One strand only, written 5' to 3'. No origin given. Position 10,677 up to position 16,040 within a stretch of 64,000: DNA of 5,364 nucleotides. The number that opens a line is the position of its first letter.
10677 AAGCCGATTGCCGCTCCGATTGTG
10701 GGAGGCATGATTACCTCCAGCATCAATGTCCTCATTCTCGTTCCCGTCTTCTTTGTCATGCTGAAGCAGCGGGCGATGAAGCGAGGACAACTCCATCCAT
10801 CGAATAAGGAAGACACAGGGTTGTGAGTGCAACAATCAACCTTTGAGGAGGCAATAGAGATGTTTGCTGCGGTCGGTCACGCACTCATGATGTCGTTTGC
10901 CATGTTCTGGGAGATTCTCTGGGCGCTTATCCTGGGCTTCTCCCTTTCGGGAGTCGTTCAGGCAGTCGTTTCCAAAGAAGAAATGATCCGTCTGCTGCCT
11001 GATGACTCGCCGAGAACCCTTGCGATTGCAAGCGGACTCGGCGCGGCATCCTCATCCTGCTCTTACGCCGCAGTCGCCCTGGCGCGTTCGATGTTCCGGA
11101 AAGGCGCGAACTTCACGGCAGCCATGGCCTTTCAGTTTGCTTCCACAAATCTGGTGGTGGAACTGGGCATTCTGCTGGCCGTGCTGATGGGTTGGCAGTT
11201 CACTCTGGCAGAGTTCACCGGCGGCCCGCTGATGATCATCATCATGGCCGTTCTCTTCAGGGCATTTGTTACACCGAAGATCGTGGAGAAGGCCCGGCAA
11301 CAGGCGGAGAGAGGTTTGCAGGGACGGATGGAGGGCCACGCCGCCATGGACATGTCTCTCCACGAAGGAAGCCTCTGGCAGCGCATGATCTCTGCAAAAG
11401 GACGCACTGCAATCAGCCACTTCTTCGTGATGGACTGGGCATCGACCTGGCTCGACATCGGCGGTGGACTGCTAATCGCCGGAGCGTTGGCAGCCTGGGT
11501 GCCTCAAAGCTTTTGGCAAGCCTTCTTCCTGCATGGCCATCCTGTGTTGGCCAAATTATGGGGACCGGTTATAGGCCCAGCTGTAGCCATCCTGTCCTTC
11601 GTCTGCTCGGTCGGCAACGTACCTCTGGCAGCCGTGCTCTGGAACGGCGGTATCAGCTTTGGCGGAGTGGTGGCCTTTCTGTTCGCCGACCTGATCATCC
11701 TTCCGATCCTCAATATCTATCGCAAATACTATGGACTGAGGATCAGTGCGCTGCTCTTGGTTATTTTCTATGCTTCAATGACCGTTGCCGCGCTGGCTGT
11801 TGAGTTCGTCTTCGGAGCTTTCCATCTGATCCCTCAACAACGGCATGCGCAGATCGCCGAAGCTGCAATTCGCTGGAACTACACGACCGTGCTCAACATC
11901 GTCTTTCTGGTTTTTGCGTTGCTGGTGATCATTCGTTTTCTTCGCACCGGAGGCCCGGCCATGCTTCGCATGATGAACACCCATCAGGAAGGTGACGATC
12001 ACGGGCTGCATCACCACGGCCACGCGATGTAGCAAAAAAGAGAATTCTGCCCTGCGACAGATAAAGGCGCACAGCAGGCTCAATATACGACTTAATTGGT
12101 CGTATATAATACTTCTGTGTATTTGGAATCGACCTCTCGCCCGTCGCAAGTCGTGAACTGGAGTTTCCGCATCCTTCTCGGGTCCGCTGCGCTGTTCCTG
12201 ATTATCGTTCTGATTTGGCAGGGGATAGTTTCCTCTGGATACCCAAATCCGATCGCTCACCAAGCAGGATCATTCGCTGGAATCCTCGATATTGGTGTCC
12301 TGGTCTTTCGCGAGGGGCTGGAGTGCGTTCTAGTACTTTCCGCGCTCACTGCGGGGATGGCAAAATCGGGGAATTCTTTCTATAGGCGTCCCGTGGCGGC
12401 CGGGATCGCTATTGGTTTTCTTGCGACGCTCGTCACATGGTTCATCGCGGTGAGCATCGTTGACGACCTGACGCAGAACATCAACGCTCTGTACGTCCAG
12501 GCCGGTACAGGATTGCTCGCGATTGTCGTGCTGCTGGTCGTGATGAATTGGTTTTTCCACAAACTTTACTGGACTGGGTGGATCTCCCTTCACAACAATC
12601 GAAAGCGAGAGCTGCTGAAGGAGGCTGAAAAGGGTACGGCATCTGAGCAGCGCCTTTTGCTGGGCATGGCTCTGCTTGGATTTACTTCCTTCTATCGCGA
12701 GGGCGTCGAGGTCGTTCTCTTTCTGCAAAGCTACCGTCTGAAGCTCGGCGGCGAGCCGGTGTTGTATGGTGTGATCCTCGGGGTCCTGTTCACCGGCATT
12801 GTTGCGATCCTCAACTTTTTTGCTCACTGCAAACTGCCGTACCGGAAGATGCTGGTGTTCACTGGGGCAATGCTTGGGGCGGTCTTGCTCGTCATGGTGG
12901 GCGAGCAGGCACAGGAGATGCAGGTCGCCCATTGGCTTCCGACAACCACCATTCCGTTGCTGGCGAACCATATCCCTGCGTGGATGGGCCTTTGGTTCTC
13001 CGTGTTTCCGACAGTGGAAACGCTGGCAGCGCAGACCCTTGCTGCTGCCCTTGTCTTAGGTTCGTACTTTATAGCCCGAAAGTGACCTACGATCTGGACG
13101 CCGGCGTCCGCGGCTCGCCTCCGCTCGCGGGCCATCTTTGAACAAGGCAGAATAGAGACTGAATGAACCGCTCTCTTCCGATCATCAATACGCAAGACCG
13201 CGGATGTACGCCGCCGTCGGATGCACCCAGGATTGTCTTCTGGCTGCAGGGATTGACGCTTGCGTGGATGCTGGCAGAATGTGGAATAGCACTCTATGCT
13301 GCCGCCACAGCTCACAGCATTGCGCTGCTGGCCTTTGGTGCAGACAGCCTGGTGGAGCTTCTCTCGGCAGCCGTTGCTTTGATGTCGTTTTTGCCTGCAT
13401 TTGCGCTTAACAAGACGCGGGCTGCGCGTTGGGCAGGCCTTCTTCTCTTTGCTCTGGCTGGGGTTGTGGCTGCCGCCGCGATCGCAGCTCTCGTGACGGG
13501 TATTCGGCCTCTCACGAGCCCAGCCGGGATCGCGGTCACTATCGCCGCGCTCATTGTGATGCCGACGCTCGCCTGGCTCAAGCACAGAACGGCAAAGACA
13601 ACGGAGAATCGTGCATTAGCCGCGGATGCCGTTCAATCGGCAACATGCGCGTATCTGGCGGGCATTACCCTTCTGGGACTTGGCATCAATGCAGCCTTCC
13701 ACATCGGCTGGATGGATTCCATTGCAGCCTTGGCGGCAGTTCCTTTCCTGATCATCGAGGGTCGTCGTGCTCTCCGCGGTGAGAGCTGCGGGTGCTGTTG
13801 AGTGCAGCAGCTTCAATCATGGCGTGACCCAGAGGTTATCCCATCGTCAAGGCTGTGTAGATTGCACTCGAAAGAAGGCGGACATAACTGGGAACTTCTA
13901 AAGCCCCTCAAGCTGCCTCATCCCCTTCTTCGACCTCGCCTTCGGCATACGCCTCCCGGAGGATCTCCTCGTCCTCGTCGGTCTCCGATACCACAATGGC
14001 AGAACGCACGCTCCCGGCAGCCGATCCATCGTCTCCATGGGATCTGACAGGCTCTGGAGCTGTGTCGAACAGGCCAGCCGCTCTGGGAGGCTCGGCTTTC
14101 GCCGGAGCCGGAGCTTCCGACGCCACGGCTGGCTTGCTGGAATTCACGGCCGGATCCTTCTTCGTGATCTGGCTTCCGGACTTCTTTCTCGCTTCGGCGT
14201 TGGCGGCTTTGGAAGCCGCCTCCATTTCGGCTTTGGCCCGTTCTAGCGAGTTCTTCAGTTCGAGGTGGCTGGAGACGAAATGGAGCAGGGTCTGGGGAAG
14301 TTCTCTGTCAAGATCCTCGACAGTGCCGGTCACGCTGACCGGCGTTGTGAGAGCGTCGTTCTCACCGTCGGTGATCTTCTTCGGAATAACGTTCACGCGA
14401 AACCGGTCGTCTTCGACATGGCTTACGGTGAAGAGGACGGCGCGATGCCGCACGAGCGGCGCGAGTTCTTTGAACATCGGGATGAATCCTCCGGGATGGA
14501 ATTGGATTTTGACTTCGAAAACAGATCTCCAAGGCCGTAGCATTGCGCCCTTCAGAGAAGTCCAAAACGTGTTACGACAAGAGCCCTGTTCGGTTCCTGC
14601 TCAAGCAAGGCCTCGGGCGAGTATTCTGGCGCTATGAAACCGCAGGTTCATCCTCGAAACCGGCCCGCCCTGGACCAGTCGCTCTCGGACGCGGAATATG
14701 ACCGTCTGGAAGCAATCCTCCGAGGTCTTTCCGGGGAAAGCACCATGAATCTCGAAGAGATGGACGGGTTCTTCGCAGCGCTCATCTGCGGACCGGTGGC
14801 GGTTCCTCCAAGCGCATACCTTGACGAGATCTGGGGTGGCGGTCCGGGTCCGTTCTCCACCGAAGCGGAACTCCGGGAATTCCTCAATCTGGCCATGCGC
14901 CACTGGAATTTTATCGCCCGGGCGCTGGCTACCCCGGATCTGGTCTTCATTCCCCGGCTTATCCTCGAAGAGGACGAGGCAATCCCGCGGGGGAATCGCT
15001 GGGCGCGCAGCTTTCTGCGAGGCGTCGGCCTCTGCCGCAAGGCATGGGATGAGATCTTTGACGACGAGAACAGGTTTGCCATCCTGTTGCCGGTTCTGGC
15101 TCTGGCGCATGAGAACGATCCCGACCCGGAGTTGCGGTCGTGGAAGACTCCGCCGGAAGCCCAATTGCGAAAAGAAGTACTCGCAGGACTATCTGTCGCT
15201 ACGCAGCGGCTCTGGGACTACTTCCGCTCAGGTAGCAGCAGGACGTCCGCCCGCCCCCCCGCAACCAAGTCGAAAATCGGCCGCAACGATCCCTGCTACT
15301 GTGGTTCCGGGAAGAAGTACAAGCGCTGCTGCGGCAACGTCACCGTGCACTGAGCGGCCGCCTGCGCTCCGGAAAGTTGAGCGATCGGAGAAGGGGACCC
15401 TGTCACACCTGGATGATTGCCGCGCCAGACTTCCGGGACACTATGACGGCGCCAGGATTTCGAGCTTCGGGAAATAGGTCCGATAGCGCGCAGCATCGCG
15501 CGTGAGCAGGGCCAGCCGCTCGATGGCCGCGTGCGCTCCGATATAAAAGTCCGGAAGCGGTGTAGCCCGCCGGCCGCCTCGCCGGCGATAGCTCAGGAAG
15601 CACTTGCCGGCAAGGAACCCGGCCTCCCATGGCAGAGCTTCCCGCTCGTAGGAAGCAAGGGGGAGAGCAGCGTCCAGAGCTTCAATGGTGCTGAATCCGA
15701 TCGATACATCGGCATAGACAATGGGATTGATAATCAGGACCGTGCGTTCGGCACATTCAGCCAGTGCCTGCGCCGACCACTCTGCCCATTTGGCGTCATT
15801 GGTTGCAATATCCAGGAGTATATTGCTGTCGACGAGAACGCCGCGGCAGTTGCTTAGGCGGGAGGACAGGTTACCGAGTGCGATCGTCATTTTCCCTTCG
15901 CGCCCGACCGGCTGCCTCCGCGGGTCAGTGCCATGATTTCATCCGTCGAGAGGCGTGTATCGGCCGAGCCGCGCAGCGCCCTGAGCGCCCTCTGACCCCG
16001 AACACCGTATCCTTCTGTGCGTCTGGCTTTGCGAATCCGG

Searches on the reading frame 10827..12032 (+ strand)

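Call 59: search_protein_families(library=pfam, proteins=[window:10827-12032:+], max_evalue=0.001)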
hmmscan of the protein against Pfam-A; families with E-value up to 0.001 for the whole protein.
window:10827-12032:+ (401 aa): 1 family
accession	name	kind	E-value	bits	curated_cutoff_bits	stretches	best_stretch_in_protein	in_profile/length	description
PF03773.19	ArsP_1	-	2.8e-70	237.2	32.3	1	17-327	3-294/294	Predicted permease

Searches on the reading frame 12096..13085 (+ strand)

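Call 59: search_protein_families(library=pfam, proteins=[window:12096-13085:+], max_evalue=0.001)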
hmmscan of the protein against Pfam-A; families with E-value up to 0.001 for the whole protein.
window:12096-13085:+ (329 aa): 1 family
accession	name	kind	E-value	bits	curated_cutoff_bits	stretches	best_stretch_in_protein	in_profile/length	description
PF03239.20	FTR1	-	2e-12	47.5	25.3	1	64-275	2-209/284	Iron permease FTR1 family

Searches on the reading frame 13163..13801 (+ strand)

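Call 59: search_protein_families(library=pfam, proteins=[window:13163-13801:+], max_evalue=0.001)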
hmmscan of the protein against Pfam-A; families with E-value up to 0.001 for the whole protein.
window:13163-13801:+ (212 aa): 1 family
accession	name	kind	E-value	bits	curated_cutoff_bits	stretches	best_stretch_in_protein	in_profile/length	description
PF01545.26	Cation_efflux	-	5.4e-05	23.5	26.6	0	40-205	12-191/198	Cation efflux family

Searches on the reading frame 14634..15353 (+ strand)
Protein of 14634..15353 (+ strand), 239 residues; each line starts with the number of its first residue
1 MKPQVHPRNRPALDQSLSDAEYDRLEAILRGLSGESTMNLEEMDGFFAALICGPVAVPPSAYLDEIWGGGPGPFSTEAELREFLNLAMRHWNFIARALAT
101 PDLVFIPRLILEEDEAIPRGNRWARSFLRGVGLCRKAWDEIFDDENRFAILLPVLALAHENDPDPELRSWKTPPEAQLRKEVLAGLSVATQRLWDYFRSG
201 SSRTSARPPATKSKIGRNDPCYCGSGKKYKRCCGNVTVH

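Call 59: search_protein_families(library=pfam, proteins=[window:14634-15353:+], max_evalue=0.001)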
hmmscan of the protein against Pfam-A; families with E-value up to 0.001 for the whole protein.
window:14634-15353:+ (239 aa): 2 families
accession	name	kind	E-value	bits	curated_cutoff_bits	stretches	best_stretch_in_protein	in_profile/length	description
PF03695.18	UPF0149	-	7.8e-27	95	25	1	23-198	1-180/181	Uncharacterised protein family (UPF0149)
PF02810.21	SEC-C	-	6.6e-09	35.9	20.4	1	217-235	1-19/19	SEC-C motif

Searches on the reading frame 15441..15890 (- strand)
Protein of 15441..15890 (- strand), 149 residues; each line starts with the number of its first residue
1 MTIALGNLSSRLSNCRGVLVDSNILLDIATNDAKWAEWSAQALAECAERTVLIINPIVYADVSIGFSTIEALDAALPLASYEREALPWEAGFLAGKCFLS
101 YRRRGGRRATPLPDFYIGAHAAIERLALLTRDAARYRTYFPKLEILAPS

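Call 66: search_protein_families(library=pfam, proteins=[window:15441-15890:-], max_evalue=0.01)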
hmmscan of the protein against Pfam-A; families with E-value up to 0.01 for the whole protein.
window:15441-15890:- (149 aa): 1 family
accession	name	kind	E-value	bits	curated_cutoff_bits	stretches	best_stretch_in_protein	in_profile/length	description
PF01850.27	PIN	-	4.1e-06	27.9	23.6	1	18-139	1-118/120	PIN domain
